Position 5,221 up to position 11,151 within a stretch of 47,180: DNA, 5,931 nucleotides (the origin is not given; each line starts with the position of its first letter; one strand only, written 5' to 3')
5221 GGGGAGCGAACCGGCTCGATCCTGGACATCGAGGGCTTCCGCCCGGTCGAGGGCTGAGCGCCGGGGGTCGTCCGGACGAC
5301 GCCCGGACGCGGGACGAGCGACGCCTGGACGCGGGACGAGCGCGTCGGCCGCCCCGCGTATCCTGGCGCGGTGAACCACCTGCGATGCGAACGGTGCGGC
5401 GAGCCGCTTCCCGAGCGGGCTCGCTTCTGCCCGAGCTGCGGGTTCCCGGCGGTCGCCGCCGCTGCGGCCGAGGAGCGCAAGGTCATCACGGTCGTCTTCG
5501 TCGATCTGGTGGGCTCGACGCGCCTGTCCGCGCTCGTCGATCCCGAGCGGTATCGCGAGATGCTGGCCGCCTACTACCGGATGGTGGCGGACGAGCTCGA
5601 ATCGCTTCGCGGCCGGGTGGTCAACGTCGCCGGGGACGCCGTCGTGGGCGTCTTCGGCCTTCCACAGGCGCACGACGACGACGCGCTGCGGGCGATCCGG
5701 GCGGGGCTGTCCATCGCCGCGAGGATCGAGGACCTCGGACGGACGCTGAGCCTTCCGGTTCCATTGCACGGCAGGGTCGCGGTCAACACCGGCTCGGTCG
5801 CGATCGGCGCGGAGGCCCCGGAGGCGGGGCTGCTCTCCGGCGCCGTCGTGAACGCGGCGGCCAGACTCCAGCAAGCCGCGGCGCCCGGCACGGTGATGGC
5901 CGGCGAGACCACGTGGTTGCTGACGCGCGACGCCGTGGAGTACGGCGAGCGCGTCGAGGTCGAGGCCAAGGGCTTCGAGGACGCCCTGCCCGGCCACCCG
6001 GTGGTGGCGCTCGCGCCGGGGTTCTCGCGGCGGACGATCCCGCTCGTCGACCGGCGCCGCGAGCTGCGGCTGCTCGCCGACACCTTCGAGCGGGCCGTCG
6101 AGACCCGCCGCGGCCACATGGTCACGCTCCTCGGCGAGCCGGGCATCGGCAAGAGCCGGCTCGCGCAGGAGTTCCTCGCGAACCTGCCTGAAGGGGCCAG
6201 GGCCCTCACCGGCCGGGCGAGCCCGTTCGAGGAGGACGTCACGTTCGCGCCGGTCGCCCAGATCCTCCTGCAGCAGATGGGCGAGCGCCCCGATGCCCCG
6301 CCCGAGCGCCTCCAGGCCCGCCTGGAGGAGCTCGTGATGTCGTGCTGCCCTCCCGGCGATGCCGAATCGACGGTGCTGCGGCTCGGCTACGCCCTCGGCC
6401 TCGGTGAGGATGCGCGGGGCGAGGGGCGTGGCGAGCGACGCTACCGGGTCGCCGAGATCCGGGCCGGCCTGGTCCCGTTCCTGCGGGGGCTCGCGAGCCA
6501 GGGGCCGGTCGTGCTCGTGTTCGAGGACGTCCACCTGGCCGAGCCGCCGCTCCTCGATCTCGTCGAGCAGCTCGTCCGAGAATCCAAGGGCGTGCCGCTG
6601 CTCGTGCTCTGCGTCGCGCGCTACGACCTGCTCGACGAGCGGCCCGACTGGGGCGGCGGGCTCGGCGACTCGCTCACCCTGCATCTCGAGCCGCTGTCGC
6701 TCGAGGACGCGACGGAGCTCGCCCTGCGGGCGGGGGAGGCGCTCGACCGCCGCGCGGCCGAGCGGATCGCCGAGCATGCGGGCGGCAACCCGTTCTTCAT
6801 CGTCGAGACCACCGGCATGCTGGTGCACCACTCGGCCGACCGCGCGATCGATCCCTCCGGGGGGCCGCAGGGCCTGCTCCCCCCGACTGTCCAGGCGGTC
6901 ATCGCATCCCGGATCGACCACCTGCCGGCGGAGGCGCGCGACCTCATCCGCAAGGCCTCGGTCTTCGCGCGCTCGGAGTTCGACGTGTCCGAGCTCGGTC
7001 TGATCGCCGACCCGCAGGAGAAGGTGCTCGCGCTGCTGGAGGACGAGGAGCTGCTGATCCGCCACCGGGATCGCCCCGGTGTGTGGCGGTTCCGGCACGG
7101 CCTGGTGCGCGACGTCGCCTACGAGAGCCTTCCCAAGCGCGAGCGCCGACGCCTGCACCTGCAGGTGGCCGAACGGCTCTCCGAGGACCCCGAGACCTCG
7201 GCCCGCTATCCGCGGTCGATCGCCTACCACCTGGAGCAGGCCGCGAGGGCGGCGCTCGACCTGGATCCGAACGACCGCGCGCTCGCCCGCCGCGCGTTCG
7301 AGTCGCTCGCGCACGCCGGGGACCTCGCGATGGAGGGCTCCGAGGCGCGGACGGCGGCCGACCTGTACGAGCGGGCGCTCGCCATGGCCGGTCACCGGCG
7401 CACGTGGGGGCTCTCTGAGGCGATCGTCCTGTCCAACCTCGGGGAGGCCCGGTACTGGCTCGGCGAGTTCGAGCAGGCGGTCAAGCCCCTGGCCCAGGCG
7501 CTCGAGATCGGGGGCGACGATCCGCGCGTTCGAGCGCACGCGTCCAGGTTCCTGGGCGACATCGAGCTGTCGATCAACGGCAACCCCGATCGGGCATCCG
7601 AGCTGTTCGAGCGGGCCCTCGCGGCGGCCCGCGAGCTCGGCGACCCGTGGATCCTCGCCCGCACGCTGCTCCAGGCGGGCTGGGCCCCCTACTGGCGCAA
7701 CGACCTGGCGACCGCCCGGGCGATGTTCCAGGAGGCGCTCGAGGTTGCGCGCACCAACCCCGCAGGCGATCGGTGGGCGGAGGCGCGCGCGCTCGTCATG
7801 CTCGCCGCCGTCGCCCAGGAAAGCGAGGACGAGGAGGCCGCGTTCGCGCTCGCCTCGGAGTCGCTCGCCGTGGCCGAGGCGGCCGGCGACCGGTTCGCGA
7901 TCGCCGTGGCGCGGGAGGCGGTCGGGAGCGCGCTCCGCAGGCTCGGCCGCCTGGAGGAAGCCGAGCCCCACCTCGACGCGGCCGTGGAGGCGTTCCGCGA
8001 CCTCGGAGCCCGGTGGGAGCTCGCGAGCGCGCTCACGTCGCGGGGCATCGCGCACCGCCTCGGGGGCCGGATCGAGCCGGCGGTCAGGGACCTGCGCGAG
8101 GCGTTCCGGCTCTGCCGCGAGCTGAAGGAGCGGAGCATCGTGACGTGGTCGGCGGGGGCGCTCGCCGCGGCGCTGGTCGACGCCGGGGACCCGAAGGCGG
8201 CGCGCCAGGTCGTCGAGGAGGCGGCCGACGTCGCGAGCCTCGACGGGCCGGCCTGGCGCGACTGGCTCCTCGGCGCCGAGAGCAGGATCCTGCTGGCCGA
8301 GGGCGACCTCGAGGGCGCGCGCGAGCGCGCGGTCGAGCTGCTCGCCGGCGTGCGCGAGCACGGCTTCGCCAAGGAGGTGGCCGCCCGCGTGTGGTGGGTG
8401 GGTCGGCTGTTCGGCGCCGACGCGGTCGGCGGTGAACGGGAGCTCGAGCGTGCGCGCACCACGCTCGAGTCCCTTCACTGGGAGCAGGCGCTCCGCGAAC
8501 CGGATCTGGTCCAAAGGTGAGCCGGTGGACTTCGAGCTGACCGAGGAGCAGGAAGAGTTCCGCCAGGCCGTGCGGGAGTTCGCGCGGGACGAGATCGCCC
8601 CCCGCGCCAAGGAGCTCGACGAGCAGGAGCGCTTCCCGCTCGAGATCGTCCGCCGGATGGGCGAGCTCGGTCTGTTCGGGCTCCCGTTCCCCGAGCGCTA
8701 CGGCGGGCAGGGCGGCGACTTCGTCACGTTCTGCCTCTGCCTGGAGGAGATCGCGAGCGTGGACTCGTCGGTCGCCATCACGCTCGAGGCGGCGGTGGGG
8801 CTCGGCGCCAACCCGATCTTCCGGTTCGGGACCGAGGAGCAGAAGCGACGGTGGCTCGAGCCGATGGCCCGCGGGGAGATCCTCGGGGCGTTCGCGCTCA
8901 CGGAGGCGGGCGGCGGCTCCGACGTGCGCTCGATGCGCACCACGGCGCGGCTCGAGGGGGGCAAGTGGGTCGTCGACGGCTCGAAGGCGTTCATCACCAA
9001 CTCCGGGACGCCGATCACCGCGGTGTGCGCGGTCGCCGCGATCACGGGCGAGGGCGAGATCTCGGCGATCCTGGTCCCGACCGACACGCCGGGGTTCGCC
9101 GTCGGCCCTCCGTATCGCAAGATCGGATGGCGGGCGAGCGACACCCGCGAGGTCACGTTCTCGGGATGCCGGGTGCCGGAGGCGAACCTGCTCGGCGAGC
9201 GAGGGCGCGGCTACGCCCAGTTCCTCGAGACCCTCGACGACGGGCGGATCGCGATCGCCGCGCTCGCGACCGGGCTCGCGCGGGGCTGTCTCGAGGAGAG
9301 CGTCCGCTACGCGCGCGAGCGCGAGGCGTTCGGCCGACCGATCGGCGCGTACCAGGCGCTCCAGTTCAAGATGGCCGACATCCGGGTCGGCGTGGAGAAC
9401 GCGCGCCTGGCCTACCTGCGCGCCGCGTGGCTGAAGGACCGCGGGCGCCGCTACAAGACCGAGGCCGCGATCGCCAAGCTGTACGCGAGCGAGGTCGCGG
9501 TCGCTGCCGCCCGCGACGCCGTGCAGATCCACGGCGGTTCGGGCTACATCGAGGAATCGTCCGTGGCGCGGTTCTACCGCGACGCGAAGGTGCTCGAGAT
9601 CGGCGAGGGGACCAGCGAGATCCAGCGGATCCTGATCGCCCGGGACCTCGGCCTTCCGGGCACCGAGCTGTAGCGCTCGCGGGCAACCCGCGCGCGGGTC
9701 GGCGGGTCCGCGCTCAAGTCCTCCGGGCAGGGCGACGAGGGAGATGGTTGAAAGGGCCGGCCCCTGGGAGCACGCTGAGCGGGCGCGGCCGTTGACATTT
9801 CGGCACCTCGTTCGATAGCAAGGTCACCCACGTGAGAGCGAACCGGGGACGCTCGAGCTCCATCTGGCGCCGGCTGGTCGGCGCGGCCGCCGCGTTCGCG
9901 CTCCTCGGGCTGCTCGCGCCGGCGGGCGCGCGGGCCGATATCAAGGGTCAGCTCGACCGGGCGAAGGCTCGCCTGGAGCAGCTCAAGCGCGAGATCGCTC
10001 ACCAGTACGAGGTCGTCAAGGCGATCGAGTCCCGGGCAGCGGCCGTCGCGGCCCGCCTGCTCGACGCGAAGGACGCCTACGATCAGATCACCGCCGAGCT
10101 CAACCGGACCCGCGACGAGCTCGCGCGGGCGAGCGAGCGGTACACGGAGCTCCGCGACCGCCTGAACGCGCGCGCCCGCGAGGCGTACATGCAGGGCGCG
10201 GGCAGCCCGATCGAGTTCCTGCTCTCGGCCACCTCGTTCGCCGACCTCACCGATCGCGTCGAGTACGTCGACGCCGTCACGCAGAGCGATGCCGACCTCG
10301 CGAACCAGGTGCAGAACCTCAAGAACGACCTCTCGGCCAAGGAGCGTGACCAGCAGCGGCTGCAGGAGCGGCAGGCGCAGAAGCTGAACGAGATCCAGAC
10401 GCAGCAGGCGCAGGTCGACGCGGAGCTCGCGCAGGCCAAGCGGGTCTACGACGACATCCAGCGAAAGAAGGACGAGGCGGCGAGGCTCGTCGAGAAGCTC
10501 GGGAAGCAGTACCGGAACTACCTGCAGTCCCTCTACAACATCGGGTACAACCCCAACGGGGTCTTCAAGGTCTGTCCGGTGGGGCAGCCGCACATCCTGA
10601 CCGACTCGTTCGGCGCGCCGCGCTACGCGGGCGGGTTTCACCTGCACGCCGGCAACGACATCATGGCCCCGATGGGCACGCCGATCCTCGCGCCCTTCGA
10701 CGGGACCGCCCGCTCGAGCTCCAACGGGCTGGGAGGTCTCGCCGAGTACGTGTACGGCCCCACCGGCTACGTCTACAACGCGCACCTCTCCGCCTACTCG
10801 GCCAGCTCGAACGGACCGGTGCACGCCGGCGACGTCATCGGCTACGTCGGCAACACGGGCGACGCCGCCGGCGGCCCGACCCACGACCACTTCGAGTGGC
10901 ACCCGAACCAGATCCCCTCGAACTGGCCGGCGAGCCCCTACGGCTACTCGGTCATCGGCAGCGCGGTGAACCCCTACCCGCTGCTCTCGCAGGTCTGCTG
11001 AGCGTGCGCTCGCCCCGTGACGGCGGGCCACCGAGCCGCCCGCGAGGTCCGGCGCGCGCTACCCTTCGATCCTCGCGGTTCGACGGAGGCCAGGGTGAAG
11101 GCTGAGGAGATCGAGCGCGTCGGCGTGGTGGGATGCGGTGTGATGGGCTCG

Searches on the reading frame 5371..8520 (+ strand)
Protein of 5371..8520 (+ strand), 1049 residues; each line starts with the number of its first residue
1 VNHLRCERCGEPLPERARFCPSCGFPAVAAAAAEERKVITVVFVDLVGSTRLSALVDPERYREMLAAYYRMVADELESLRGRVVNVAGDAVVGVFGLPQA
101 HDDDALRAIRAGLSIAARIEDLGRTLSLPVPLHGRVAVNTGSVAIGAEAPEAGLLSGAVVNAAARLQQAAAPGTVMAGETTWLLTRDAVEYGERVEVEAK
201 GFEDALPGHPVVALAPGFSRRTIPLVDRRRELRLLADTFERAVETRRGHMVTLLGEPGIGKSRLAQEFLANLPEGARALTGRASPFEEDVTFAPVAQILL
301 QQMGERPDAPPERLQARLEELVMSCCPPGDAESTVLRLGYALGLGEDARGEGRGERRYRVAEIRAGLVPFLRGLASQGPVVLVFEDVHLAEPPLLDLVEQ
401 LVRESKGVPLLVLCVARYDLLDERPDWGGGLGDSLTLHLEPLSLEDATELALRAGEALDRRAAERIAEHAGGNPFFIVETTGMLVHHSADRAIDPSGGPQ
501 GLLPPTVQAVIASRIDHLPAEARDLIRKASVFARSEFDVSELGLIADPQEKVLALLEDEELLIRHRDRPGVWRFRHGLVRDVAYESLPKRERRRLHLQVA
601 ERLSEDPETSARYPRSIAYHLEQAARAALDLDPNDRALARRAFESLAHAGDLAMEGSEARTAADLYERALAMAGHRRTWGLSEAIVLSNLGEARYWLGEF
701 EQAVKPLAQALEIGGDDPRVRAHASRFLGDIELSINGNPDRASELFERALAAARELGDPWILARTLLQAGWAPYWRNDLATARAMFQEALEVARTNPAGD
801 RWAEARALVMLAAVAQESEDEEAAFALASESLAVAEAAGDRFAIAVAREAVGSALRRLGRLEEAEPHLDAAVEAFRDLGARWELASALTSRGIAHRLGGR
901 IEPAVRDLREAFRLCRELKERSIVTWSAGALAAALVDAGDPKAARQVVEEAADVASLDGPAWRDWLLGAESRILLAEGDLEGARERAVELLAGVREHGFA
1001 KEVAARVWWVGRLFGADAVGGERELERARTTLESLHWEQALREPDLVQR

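Call 24: search_protein_families(library=pfam, proteins=[window:5371-8520:+], max_evalue=0.001)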
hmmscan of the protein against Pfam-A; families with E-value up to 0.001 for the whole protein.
window:5371-8520:+ (1049 aa): 14 families
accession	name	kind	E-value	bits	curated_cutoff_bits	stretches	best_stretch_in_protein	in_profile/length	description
PF13424.12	TPR_12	-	1e-26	93.4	30.1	4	845-917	3-77/77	Tetratricopeptide repeat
PF13191.12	AAA_16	-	2e-19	71.1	32.6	1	225-412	2-166/167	AAA ATPase domain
PF00211.25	Guanylate_cyc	-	3.6e-13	50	21.9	1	33-201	3-172/183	Adenylate and Guanylate cyclase catalytic domain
PF00515.34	TPR_1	-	2.2e-12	46.7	27.8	0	684-713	1-30/34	Tetratricopeptide repeat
PF13374.12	TPR_10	-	1.4e-10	41.2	27.5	0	884-918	1-35/42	Tetratricopeptide repeat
PF17874.7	TPR_MalT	-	6.2e-10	39.3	45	1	652-873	10-230/336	MalT-like TPR region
PF07719.23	TPR_2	-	5.3e-07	29.7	27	0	685-713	2-30/34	Tetratricopeptide repeat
PF13401.12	AAA_22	-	1.2e-06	29.3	27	1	248-411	5-119/130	AAA domain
PF13181.12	TPR_8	-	3.7e-06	27.1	25.7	0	851-874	7-30/34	Tetratricopeptide repeat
PF13240.11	Zn_Ribbon_1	-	4.5e-06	26.7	25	1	6-26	2-22/23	zinc-ribbon domain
PF14559.12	TPR_19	-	3.2e-05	24.6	25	0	659-722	7-63/68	Tetratricopeptide repeat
PF13176.12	TPR_7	-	5.6e-05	23.4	27.9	0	736-759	12-35/36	Tetratricopeptide repeat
PF13248.11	Zn_ribbon_3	-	0.00012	21.8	27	1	3-24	2-23/26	zinc-ribbon domain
PF12773.13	DZR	-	0.00032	21.3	27.3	1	3-24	24-45/45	Double zinc ribbon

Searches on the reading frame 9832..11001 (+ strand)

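Call 24: search_protein_families(library=pfam, proteins=[window:9832-11001:+], max_evalue=0.001)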
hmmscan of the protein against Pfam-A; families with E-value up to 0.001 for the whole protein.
window:9832-11001:+ (389 aa): 2 families
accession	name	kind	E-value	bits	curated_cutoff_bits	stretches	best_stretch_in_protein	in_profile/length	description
PF01551.29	Peptidase_M23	-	9.2e-13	48.7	28.7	1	271-363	2-94/96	Peptidase family M23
PF24568.1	CC_PcsB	-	5.4e-10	39.4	27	1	101-170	5-75/75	Peptidoglycan hydrolase PcsB, coiled-coil domain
